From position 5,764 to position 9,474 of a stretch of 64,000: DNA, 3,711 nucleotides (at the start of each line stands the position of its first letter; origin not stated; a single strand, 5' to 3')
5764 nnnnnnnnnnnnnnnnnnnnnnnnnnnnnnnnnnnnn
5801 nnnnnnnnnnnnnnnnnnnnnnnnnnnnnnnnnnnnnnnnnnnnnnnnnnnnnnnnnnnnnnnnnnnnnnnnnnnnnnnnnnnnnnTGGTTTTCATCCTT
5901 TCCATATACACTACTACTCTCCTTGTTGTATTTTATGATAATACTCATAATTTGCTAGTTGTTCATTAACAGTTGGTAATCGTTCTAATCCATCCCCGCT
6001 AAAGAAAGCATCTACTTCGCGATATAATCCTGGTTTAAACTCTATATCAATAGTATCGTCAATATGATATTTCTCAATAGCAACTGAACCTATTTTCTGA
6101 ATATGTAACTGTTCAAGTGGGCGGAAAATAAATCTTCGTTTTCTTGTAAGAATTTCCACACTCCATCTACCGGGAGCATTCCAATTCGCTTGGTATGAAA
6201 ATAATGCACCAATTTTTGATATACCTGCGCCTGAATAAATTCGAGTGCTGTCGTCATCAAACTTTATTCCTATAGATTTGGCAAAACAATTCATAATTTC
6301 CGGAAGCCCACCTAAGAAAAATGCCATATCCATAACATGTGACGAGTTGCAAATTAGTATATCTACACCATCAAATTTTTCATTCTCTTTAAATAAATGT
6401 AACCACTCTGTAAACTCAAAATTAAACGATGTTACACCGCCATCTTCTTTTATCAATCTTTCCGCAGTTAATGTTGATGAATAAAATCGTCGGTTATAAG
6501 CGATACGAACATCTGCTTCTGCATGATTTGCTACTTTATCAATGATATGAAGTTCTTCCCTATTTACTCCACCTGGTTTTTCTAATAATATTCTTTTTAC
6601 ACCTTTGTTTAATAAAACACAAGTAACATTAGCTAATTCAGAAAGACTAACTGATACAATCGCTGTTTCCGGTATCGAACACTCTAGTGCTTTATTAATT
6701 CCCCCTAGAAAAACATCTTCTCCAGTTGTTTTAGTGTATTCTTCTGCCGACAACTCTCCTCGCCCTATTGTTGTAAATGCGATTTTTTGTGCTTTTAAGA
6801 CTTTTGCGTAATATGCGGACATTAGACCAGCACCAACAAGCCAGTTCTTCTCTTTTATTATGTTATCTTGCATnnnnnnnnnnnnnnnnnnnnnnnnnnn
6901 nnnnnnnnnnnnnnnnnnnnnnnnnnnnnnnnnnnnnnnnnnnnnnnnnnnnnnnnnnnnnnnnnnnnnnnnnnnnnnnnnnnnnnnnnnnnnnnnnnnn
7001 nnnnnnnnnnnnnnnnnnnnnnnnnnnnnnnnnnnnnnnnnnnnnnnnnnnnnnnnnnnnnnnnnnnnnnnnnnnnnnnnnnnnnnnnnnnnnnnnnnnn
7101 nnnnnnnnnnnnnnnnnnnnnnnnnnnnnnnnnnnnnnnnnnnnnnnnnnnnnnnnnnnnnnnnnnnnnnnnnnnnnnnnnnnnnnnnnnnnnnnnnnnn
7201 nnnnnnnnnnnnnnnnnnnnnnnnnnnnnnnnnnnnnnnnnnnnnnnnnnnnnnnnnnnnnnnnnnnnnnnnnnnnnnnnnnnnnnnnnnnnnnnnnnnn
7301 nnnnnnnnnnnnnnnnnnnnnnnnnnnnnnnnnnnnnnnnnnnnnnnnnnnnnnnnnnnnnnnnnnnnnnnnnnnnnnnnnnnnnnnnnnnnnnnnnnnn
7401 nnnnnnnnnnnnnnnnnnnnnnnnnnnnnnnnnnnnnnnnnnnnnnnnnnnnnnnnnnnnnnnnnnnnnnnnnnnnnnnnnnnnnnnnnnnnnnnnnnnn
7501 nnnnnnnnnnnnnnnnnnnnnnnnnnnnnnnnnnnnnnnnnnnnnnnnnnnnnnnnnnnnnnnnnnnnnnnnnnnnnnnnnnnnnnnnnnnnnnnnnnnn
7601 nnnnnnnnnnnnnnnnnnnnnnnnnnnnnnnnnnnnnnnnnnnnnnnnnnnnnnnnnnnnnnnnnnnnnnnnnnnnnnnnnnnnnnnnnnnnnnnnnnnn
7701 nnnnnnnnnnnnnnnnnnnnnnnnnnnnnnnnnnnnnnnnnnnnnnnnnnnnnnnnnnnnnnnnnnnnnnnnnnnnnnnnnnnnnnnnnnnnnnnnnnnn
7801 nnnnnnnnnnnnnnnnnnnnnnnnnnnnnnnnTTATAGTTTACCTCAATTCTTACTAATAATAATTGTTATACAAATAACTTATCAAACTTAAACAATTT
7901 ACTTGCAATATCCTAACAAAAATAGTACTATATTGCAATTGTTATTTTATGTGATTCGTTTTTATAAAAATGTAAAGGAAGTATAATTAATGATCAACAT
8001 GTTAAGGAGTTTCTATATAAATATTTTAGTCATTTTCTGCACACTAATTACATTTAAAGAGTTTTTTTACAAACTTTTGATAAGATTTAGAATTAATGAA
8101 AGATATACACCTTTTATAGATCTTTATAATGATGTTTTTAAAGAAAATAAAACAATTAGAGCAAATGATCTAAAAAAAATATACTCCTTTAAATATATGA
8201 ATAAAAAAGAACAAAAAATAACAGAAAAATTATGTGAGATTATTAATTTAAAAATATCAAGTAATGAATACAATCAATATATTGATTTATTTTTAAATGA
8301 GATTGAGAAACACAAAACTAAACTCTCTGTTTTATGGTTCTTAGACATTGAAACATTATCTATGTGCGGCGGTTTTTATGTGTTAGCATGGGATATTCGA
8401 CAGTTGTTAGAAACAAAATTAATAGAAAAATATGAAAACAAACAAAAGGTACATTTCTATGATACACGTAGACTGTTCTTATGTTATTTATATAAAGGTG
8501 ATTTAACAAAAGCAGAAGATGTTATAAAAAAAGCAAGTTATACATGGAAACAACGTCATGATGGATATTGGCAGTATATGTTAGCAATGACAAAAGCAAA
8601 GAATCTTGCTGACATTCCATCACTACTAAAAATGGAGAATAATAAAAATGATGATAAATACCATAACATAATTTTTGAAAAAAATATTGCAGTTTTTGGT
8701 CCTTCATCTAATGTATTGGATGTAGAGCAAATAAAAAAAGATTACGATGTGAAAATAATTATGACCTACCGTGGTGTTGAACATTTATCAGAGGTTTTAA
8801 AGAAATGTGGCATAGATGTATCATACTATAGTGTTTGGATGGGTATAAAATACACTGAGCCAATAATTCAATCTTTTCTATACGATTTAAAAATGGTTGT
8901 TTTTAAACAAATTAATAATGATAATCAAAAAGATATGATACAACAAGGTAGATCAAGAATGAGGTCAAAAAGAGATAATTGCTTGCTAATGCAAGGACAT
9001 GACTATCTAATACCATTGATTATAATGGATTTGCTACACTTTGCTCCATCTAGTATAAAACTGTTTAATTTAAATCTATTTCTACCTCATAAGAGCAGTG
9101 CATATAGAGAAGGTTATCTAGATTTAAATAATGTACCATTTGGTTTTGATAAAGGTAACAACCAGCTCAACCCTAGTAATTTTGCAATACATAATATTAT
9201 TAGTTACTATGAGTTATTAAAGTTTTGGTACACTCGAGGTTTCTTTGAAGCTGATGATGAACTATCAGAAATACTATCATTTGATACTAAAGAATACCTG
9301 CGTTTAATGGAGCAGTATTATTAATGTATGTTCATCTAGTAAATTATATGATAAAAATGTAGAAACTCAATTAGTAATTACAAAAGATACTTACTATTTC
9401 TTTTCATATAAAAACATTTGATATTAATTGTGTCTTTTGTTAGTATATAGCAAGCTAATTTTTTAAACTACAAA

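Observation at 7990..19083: Operon for an apparently uncharacterised CMP-activated ulosonic acid made through a phosphorylated intermediate, with two methyltransferases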

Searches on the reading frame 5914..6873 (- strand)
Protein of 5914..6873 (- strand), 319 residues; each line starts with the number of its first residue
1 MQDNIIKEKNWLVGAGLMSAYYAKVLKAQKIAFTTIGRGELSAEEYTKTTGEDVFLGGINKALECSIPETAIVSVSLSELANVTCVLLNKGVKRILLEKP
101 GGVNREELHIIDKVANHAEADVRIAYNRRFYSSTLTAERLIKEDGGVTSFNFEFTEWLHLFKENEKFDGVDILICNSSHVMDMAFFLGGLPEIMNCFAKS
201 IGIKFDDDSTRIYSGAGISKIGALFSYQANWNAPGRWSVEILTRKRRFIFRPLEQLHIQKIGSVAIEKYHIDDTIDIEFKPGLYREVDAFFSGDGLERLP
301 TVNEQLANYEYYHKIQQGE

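Call 7: search_protein_families(library=pfam, proteins=[window:5914-6873:-], max_evalue=0.001)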
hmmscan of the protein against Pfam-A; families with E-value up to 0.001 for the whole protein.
window:5914-6873:- (319 aa): 0 families

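Call 18: search_protein_families(library=ncbifam, proteins=[window:5914-6873:-], max_evalue=0.001)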
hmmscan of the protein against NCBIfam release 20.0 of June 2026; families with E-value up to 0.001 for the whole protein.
window:5914-6873:- (319 aa): 1 family
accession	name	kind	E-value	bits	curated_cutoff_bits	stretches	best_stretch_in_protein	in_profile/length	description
NF008607.0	PRK11579.1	subfamily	0.00029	19.9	330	0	92-195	88-196/346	oxidoreductase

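Call 107: search_solved_structures(query=window:5914-6873:-, max_evalue=1)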
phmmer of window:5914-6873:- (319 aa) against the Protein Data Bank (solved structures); distinct sequences matched with E-value up to 1: 7.
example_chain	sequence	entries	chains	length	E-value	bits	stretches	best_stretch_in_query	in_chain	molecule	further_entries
3kux_A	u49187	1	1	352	0.019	17.7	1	93-196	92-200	Putative oxidoreductase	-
3gdo_A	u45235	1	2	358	0.037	16.7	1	90-195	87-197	Uncharacterized oxidoreductase yvaA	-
3gfg_A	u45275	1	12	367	0.039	16.6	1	90-195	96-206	Uncharacterized oxidoreductase yvaA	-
4mkx_A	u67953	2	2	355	0.18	14.4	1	28-143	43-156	Inositol dehydrogenase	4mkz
4n54_A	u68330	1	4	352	0.18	14.4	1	29-143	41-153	Inositol dehydrogenase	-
3brj_A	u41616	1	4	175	0.75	12.4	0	249-296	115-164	Mannitol operon repressor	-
3e82_A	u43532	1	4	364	0.76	12.4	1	80-194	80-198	Putative oxidoreductase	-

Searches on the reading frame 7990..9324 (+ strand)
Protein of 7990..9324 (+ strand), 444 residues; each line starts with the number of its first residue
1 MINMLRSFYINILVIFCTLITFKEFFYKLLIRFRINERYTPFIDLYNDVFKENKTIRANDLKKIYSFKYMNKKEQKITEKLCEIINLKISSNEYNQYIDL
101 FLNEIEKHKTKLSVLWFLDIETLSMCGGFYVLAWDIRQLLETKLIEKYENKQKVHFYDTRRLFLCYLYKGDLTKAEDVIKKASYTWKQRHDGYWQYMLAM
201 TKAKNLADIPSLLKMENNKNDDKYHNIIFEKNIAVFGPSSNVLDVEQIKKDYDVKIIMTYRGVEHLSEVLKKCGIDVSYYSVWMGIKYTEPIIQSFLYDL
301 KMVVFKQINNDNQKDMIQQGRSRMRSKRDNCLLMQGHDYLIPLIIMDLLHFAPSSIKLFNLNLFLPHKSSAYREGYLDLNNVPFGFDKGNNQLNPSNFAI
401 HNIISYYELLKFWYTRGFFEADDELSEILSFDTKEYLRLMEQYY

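Call 5: search_protein_families(library=pfam, proteins=[window:7990-9324:+], max_evalue=0.01)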
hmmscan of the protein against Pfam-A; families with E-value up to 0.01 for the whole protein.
window:7990-9324:+ (444 aa): 0 families

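Call 6: search_protein_families(library=ncbifam, proteins=[window:7990-9324:+], max_evalue=0.01)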
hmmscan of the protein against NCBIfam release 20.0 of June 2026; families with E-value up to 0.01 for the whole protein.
window:7990-9324:+ (444 aa): 0 families

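Call 65: search_protein_representatives(protein=window:7990-9324:+)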
Query: 444 residues. Proteins with E-value up to 0.001 (for the whole library): 325; up to 1e-10: 110; up to 1e-30: 24. The best 150 are listed.
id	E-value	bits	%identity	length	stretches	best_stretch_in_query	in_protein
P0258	1.4e-295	996.4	100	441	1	4-444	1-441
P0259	6.1e-91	322.0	39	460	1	20-441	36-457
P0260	9.6e-87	308.2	37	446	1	5-441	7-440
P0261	4.7e-82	292.7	37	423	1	51-442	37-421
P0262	4.6e-81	289.5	39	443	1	65-441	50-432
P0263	1.9e-78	280.9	38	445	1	10-442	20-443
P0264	3.2e-78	280.1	38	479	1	4-441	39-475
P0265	9.4e-77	275.3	36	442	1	4-442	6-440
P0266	6.8e-76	272.4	39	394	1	51-442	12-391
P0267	2.7e-74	267.2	36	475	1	14-441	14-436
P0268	1.1e-69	251.9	36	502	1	46-444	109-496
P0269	1.0e-64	235.6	41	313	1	125-441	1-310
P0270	1.9e-60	221.5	37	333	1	106-441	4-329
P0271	5.3e-60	220.1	36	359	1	81-442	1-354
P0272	5.6e-60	220.0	32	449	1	3-443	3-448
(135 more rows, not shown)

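Call 69: search_solved_structures(query=A4, max_evalue=10, show_alignments=2)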
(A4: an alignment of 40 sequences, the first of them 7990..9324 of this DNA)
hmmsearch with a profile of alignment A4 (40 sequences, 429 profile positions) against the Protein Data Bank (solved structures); distinct sequences matched with E-value up to 10: 18.
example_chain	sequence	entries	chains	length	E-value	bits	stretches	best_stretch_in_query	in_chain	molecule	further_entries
4hou_A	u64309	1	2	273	0.031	16.5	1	80-182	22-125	Interferon-induced protein with tetratricopeptide repeats 1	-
6xyw_AO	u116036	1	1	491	0.048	15.9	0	133-192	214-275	Pentatricopeptide repeat-containing protein At1g60770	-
4y6c_A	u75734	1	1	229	0.049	15.9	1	107-179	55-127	ANSERINA PUTATIVE KINESIN LIGHT chain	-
9evs_1t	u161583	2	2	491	0.055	15.7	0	148-200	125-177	mL101 (rPPR4)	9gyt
8f5o_B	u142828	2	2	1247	0.11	14.8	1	117-202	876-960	Intraflagellar transport protein 122B, putative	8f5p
9uan_B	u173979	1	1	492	0.56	12.4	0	139-206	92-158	miniGq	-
8hkx_AS4P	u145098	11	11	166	0.62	12.3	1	389-420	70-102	30S ribosomal protein S4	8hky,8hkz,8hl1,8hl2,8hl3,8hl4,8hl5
7wzb_B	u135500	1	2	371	0.79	11.9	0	136-194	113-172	Lipopolysaccharide assembly protein B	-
9fkd_B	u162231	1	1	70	0.95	11.6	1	141-185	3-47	De novo designed DBPro1156_2 binder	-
4zlh_A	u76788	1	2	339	1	11.6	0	135-193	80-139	Lipopolysaccharide assembly protein B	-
8v24_A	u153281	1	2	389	1.4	11.1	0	136-193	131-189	Lipopolysaccharide assembly protein B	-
7t6d_A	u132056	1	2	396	1.5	11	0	136-193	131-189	Lipopolysaccharide assembly protein B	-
4g23_A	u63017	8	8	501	1.7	10.8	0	132-222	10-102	Pentatricopeptide repeat-containing protein At2g32230, mitochondrial | Proteinaceous RNase P 1, chloroplastic/mitochondrial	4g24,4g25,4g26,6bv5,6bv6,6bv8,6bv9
5opt_P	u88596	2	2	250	2.9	10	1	124-200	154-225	40S ribosomal protein S6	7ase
4y6w_A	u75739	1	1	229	5.6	9.1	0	117-180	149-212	NaB(AB)3ACb - light chain TPR-like repeats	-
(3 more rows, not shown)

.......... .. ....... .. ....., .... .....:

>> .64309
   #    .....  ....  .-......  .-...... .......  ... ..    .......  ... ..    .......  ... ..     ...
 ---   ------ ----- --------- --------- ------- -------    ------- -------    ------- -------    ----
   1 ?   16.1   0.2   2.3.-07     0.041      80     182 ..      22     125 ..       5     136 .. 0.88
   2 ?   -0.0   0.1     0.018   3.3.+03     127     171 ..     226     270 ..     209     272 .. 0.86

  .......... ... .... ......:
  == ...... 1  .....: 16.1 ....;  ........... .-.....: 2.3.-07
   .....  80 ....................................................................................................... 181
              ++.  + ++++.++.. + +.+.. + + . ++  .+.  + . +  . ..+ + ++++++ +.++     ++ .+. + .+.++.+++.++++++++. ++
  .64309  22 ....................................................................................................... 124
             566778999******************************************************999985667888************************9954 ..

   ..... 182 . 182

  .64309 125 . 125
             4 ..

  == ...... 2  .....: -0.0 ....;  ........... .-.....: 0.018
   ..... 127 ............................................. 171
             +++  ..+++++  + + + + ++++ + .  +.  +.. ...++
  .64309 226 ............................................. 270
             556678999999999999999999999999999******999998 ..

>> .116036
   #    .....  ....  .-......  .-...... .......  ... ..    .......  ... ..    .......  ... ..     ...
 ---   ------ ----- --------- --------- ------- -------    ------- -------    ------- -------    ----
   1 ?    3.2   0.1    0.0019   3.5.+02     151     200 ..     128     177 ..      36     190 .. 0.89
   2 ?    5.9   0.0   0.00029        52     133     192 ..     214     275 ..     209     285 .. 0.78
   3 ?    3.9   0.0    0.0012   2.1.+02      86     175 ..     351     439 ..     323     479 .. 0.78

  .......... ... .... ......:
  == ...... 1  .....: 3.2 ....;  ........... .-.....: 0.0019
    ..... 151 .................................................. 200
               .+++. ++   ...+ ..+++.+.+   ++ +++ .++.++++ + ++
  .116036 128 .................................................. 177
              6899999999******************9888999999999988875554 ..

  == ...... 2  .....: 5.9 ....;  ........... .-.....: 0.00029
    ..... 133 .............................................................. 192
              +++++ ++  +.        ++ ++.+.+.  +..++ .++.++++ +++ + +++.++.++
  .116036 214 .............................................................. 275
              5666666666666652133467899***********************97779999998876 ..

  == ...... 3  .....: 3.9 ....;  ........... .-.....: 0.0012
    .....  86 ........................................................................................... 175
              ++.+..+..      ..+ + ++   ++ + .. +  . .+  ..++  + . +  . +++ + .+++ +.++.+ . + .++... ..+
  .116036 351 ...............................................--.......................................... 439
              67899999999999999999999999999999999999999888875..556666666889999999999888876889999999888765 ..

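Call 74: predict_structure(alignment_id=A4)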
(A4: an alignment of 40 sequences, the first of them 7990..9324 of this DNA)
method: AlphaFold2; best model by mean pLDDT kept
length: 444 residues; sequences in the alignment: 40
mean_pLDDT: 89.2   pTM: 0.91
mean pLDDT of the five models: 89.2, 88.7, 86.9, 86.9, 86.3
residues with pLDDT >= 90: 288; 70-90: 124; 50-70: 32; < 50: 0
segments of 3 or more residues with pLDDT < 50: none
pLDDT, mean of each block of 10 residues (from residue 1): 74 74 86 83 85 90 93 97 93 92 98 97 95 98 97 94 96 96 90 86 73 71 95 95 94 97 92 97 86 87 95 94 80 88 92 95 80 79 59 82 96 95 96 97 89
secondary structure, 60 per line:
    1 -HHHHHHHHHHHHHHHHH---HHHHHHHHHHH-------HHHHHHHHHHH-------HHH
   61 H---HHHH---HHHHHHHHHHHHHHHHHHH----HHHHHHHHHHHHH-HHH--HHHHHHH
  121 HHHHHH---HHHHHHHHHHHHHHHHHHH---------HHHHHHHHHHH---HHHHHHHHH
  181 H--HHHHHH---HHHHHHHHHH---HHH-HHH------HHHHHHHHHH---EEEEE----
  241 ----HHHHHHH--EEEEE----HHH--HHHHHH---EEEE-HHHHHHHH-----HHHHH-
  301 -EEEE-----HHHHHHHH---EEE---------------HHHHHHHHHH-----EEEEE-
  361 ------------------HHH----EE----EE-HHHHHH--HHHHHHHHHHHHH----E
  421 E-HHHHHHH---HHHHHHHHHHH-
elements in order: H2-18 H22-32 H40-50 H58-61 H65-68 H72-90 H95-107 H114-126 H130-148 H158-168 H172-181 H184-189 H193-202 H219-228 E232-236 H245-251 E254-258 H268-273 E277-280 H282-289 H295-299 E302-305 H311-318 E322-324 H340-349 E355-359 H395-400 H403-415 H423-429 H433-443

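Call 77: fold_search(model_id=the predicted structure, library=pdb)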
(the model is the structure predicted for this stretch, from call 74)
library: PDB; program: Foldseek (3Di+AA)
matches with E <= 10: 346; with E <= 0.001: 0
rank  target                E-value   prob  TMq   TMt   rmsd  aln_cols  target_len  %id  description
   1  7y4i_B                2.8e-02  0.69  0.19  0.13  12.2       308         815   10  Crystal structure of SPINDLY in complex with GDP (released 2022-12-07)
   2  6xh5_A                2.8e-02  0.54  0.17  0.20  21.1       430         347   10  Hierarchical design of multi-scale protein complexes by combinatorial assembly of oligomeric helical bundle and repeat (released 2021-06-02)
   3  7y4i_A                3.5e-02  0.72  0.20  0.13  11.9       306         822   11  Crystal structure of SPINDLY in complex with GDP (released 2022-12-07)
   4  3pe4_A                8.6e-02  0.30  0.17  0.13  16.3       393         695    8  Structure of human O-GlcNAc transferase and its complex with a peptide substrate (released 2011-01-19)
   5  5vat_A                9.4e-02  0.18  0.14  0.13  14.9       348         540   11  Haemophilus influenzae LpoA: Monoclinic form (Mon2) with 2 molecules per a.u. (released 2017-09-13)
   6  8qoy                  1.0e-01  0.35  0.17  0.09  22.8       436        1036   12  Capsular polysaccharide synthesis multienzyme of Actinobacillus Pleuropneumoniae serotype 3 (released 2024-07-03)
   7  3pe4_C                1.2e-01  0.25  0.18  0.13  16.0       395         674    8  Structure of human O-GlcNAc transferase and its complex with a peptide substrate (released 2011-01-19)
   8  5kcn                  1.6e-01  0.15  0.15  0.14  18.9       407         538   10  Crystal Structure of full-length LpoA from Haemophilus influenzae at 1.97 angstrom resolution (released 2017-09-13)
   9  8dth_A                1.8e-01  0.28  0.17  0.13  12.4       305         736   11  Cryo-EM structure of Arabidopsis SPY alternative conformation 2 (released 2023-03-08)
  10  5vbg                  2.3e-01  0.15  0.15  0.13  14.6       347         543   10  Crystal Structure of full-length LpoA, Monoclinic form 1, from Haemophilus influenzae (released 2017-09-13)
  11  2jlb_A                2.5e-01  0.54  0.25  0.22  11.4       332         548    8  Xanthomonas campestris putative OGT (XCC0866), complex with UDP- GlcNAc phosphonate analogue (released 2008-11-25)
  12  9hvg                  3.8e-01  0.23  0.18  0.27  20.2       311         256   12  High-efficiency Kemp eliminases by complete computational design (released 2025-06-11)
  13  4y6c                  4.3e-01  0.75  0.18  0.30   8.1       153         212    8  Q17M crystal structure of Podosopora anserina putative kinesin light chain nearly identical TPR-like repeats (released 2015-10-07)
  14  5c8e_A                5.2e-01  0.15  0.15  0.20  12.9       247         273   12  Crystal structure of Thermus thermophilus CarH bound to adenosylcobalamin and a 26-bp DNA segment (released 2015-09-30)
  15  9m2w_X                5.9e-01  0.60  0.19  0.22   9.5       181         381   12  The cryo-EM structure of 26S proteasome-Midnolin complex in the MD state (released 2025-09-10)
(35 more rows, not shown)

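Call 80: search_protein_families(library=pfam, alignment_id=A4, max_evalue=0.01)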
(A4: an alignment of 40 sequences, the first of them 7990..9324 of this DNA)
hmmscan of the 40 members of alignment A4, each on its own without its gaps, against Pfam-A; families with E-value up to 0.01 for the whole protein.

A. member 1, window:7990-9324:+ (444 aa): 0 families

B. families by the number of members that match (of 40 scanned): 4 families
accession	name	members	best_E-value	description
PF00777.23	Glyco_transf_29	2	0.0042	Glycosyltransferase family 29 (sialyltransferase)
PF23914.1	TPR_CcmH_CycH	1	0.00039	Cytochrome c-type biogenesis protein H TPR domain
PF16918.11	PknG_TPR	1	0.001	Protein kinase G tetratricopeptide repeat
PF17874.7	TPR_MalT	1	0.0093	MalT-like TPR region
